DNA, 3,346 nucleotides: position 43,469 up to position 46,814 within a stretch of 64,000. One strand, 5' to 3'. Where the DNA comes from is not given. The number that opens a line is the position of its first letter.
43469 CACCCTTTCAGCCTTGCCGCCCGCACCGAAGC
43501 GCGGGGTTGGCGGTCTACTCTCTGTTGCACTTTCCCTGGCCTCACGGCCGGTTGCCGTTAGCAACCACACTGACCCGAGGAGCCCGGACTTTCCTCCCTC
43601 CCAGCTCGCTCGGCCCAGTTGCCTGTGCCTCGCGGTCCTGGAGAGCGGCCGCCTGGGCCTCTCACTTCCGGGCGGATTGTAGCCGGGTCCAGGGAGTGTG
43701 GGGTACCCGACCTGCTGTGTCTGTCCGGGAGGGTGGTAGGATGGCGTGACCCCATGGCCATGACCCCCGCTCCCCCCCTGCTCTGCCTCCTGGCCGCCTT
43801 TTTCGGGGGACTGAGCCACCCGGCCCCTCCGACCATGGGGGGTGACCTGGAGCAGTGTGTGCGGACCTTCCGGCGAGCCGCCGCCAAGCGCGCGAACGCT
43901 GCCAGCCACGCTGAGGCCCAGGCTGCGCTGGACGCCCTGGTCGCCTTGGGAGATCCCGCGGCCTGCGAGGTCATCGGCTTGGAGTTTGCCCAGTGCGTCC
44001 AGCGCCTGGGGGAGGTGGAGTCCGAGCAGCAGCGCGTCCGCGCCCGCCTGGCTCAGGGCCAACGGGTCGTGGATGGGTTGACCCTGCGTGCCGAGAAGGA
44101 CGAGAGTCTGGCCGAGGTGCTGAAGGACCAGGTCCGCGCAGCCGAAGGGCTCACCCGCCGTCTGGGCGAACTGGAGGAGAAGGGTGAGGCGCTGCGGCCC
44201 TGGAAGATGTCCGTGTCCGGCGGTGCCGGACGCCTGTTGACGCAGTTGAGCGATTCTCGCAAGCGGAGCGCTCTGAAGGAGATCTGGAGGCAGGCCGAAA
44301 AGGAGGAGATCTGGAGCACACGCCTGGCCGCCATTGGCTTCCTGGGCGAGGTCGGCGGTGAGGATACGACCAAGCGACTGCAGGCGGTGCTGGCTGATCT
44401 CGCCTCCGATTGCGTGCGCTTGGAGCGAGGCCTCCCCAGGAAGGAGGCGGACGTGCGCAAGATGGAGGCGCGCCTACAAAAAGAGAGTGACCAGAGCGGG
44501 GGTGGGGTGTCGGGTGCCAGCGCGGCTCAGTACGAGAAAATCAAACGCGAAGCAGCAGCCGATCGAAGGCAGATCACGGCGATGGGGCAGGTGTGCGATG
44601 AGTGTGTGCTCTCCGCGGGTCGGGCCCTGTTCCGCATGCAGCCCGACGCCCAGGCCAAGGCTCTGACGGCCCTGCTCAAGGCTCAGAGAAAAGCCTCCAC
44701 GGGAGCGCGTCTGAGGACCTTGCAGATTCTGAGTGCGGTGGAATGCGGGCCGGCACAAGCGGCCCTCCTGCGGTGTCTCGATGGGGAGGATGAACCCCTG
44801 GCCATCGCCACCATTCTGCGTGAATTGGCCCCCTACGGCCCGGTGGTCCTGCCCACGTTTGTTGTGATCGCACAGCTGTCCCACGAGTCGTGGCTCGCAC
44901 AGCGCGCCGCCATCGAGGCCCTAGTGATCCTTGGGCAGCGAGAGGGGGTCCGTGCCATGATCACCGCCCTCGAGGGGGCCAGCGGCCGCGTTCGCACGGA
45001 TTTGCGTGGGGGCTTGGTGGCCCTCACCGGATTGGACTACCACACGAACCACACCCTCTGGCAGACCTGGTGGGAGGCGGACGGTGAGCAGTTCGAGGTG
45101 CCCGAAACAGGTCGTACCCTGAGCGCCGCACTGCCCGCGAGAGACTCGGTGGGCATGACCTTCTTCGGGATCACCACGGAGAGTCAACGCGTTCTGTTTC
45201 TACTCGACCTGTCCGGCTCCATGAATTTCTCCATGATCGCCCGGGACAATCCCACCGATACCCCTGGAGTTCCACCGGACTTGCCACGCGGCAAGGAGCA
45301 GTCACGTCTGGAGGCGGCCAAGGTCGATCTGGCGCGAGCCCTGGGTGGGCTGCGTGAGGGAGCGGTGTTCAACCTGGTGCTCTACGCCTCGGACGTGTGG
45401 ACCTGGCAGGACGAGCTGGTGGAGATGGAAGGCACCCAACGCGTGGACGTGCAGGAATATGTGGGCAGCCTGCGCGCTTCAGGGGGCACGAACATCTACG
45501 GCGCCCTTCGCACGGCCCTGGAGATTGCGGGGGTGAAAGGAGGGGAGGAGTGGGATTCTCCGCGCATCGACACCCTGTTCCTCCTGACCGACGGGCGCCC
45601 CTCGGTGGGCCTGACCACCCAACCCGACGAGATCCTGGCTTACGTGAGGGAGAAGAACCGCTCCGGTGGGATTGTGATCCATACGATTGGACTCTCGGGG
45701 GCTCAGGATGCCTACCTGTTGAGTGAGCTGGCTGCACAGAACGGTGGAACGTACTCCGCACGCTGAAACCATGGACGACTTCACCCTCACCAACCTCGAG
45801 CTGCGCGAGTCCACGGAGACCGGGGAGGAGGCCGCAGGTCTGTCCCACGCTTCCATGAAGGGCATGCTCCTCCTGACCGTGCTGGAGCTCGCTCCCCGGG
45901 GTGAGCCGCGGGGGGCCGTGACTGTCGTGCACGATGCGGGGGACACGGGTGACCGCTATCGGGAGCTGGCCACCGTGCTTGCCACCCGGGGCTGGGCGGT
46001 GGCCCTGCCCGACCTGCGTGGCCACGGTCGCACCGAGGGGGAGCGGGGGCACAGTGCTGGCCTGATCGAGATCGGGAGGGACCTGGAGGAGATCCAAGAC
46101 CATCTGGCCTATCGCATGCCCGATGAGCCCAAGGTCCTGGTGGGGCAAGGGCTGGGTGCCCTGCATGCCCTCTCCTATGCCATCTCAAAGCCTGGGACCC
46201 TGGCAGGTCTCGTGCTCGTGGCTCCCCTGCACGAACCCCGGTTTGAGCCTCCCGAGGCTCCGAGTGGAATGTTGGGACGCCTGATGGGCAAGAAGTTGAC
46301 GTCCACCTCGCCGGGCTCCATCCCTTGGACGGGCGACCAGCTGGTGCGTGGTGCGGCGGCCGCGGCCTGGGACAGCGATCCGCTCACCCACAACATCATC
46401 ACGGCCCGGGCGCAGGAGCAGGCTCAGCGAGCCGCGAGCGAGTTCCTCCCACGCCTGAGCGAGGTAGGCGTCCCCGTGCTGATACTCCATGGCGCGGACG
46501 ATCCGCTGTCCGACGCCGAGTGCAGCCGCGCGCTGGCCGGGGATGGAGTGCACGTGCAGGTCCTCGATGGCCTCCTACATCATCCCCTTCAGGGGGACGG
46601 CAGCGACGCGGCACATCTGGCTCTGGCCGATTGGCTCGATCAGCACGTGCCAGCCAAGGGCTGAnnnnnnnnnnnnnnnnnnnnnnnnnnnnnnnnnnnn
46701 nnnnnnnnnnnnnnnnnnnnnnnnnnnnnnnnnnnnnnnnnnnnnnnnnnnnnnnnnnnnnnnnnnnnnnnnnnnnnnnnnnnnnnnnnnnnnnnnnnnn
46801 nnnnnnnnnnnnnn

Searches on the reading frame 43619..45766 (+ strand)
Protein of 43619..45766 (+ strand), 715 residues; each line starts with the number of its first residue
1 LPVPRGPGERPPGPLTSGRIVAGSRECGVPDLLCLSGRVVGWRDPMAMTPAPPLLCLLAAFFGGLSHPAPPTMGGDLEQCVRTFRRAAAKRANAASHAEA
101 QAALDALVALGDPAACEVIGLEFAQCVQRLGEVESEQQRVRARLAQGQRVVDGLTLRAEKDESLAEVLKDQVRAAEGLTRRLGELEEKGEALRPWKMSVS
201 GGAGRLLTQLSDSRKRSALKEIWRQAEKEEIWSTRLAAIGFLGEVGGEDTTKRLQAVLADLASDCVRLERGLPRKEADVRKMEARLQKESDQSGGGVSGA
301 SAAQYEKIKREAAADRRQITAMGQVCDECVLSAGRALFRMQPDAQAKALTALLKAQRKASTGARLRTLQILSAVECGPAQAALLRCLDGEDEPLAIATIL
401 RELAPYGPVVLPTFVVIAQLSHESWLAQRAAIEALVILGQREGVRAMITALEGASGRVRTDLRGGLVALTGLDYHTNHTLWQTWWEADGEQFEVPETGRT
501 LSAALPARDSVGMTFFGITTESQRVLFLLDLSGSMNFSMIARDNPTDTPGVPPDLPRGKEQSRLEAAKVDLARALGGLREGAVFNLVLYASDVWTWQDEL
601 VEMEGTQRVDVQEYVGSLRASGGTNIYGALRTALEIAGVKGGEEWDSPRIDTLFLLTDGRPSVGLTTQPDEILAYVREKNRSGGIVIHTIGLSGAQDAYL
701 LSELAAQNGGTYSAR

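Call 4: search_protein_families(library=pfam, proteins=[window:43619-45766:+])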
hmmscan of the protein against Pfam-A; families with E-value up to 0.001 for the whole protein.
window:43619-45766:+ (715 aa): 4 families
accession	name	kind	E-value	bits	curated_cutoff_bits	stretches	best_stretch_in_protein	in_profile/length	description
PF13768.12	VWA_3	-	2.7e-11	44.2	27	1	566-713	19-154/155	von Willebrand factor type A domain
PF13646.12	HEAT_2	-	4e-06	27.5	27.7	0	205-267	22-80/88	HEAT repeats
PF13519.12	VWA_2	-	2.3e-05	25.4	27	1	525-659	1-106/107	von Willebrand factor type A domain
PF00092.34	VWA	-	2.6e-05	25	23.8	1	527-709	4-155/174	von Willebrand factor type A domain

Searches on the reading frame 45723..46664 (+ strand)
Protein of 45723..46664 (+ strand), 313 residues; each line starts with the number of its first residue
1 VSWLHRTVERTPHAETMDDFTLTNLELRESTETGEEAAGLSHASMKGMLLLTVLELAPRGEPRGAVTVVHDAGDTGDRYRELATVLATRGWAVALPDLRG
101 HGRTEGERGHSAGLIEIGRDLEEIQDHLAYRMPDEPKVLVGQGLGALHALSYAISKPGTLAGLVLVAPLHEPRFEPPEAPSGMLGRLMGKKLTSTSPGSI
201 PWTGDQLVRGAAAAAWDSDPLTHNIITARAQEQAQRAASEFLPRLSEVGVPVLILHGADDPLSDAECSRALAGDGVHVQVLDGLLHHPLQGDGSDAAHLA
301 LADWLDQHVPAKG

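Call 4: search_protein_families(library=pfam, proteins=[window:45723-46664:+])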
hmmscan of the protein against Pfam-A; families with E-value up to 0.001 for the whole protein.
window:45723-46664:+ (313 aa): 3 families
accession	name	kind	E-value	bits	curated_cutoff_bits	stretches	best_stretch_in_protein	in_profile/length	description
PF12146.15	Hydrolase_4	-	4e-38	131.5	27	1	61-288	2-234/239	Serine aminopeptidase, S33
PF00561.26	Abhydrolase_1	-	4.7e-15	56.4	25.8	1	72-273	9-223/245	alpha/beta hydrolase fold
PF12697.13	Abhydrolase_6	-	1.7e-11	45.6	26.3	1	68-283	3-201/217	Alpha/beta hydrolase family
